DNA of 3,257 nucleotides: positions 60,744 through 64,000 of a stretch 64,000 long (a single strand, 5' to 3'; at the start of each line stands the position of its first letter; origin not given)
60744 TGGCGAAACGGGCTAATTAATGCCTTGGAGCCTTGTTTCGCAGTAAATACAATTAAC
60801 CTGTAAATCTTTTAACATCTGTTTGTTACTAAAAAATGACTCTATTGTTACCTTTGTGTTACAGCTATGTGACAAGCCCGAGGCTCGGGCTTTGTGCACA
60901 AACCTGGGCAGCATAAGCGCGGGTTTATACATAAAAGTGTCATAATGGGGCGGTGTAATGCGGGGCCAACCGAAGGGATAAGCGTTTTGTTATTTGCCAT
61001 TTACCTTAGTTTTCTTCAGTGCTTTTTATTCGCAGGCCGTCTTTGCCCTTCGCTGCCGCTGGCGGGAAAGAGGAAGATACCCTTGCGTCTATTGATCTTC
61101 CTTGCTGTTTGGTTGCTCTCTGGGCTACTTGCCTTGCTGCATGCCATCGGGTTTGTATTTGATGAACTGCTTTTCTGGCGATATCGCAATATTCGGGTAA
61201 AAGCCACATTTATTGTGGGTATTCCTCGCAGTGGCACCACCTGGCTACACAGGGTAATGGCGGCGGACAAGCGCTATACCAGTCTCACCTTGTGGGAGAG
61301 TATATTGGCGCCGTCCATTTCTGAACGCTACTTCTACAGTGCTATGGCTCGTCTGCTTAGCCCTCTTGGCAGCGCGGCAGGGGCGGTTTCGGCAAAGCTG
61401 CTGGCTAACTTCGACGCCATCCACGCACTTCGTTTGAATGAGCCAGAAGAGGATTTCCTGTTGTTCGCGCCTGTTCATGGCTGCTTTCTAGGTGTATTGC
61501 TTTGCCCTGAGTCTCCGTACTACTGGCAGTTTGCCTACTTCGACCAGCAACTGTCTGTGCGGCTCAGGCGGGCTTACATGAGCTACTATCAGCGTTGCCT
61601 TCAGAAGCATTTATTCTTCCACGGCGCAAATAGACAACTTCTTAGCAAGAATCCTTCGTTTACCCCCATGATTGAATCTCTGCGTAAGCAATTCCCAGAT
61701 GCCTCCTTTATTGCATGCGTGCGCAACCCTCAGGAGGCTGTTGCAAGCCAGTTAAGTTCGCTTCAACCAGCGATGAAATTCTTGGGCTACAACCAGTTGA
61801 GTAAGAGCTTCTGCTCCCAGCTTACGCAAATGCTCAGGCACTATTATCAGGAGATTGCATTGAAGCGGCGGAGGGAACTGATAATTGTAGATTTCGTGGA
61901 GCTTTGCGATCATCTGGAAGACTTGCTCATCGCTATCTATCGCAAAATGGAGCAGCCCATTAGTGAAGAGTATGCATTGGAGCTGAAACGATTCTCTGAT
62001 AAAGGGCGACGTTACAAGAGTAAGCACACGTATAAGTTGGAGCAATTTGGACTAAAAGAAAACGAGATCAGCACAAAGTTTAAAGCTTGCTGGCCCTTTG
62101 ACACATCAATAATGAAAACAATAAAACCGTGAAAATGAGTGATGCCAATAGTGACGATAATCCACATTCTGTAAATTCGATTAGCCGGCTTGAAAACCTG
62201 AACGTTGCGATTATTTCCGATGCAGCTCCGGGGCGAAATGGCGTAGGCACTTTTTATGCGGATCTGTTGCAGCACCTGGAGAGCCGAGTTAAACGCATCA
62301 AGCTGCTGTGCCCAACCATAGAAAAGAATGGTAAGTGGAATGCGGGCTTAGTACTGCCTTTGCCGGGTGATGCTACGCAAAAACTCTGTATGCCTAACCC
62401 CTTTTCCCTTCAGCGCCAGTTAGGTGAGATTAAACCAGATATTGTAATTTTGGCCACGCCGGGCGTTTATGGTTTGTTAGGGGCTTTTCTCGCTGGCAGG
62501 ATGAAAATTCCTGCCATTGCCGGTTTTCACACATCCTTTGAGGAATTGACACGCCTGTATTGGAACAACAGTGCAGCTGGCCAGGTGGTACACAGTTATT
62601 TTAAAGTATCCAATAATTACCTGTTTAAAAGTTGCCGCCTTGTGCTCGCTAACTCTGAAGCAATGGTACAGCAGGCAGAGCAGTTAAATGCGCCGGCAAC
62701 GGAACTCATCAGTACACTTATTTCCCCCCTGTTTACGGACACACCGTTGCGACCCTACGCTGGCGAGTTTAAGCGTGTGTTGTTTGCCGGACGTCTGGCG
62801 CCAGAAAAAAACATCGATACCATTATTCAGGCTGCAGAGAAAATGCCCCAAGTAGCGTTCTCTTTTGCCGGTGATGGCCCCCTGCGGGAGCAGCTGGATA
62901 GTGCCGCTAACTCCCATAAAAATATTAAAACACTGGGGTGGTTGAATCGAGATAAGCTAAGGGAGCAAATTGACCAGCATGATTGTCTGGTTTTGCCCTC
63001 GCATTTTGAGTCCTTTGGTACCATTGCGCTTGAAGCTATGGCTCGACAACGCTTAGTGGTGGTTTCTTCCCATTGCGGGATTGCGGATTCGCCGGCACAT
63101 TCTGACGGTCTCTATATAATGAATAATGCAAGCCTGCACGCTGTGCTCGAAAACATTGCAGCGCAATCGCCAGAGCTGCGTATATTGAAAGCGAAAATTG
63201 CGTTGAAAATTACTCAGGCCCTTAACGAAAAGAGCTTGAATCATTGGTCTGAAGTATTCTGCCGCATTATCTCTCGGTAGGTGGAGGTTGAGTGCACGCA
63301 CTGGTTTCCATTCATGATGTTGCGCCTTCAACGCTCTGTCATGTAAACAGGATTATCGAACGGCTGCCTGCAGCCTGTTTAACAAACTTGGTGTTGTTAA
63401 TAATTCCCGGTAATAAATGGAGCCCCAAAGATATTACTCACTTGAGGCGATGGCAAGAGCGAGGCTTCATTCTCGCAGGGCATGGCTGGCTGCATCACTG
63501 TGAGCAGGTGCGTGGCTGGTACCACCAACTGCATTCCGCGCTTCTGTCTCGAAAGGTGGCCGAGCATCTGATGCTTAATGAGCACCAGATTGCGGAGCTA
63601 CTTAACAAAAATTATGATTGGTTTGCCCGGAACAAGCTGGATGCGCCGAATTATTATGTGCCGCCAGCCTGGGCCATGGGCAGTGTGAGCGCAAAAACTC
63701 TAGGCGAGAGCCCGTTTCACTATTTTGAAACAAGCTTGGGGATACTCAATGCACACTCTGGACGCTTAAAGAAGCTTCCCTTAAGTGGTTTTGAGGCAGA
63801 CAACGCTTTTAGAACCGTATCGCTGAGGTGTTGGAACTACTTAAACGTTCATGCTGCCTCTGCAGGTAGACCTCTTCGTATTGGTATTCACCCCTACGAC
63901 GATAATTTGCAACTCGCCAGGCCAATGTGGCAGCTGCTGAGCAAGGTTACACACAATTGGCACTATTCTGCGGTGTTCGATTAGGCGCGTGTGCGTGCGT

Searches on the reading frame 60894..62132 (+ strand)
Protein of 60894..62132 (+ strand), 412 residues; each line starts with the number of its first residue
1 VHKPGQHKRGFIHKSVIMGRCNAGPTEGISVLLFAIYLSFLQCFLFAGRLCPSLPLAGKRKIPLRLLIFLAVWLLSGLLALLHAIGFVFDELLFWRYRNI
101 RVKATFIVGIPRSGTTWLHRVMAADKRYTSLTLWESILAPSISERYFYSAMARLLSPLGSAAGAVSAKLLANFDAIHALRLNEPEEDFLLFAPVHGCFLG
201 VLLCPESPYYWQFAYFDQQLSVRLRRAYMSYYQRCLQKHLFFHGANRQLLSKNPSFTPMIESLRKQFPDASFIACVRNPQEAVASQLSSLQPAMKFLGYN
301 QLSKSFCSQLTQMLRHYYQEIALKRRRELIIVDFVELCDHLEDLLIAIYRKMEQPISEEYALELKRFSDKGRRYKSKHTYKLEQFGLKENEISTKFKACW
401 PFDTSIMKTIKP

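Call 37: search_protein_families(library=pfam, proteins=[window:60894-62132:+], max_evalue=0.001)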
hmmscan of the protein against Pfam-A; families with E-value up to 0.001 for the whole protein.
window:60894-62132:+ (412 aa): 2 families
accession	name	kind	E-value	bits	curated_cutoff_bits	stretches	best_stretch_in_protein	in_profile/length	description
PF13469.12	Sulfotransfer_3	-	6.6e-19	69.5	27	1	106-355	3-213/216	Sulfotransferase family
PF00685.33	Sulfotransfer_1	-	3.3e-06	27.1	22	1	105-361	4-188/255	Sulfotransferase domain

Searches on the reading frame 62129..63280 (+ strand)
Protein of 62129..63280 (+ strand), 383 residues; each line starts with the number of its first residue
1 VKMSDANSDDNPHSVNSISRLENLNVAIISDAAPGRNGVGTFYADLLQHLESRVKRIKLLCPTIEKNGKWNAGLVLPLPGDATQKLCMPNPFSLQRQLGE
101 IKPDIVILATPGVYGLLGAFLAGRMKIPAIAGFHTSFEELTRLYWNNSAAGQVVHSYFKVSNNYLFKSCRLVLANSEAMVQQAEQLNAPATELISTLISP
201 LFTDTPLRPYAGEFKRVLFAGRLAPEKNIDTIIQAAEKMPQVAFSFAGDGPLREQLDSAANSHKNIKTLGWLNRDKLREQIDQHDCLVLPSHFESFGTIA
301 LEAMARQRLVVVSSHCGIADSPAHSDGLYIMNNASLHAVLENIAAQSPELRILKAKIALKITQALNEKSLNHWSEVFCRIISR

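Call 37: search_protein_families(library=pfam, proteins=[window:62129-63280:+], max_evalue=0.001)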
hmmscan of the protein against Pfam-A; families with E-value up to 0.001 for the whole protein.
window:62129-63280:+ (383 aa): 5 families
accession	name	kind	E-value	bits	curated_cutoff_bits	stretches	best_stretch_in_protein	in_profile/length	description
PF00534.26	Glycos_transf_1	-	5.7e-22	78.5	26.4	1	214-333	15-143/172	Glycosyl transferases group 1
PF13692.12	Glyco_trans_1_4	-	3e-20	73.4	27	1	215-331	2-125/142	Glycosyl transferases group 1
PF13439.12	Glyco_transf_4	-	1.1e-16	61.8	28.5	1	37-190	2-156/170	Glycosyltransferase Family 4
PF13579.12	Glyco_trans_4_4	-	1.3e-09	39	29.7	1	38-192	2-151/158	Glycosyl transferase 4-like domain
PF20706.3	GT4-conflict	-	1.1e-07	31.6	26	1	199-320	178-318/385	Family 4 Glycosyltransferase in conflict systems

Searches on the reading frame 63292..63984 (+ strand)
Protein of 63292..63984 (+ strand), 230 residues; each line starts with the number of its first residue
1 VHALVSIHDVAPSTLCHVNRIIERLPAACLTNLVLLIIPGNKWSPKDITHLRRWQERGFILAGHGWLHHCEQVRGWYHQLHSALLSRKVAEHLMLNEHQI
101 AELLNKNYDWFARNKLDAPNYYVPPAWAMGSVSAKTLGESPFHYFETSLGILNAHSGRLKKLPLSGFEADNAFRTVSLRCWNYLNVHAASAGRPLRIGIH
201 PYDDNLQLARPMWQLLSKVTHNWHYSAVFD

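Call 37: search_protein_families(library=pfam, proteins=[window:63292-63984:+], max_evalue=0.001)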
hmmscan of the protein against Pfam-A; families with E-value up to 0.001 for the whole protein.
window:63292-63984:+ (230 aa): 1 family
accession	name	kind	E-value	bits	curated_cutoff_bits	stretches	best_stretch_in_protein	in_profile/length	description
PF10096.14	DUF2334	-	1.3e-12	48.2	26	1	3-155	2-153/203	Uncharacterized protein conserved in bacteria (DUF2334)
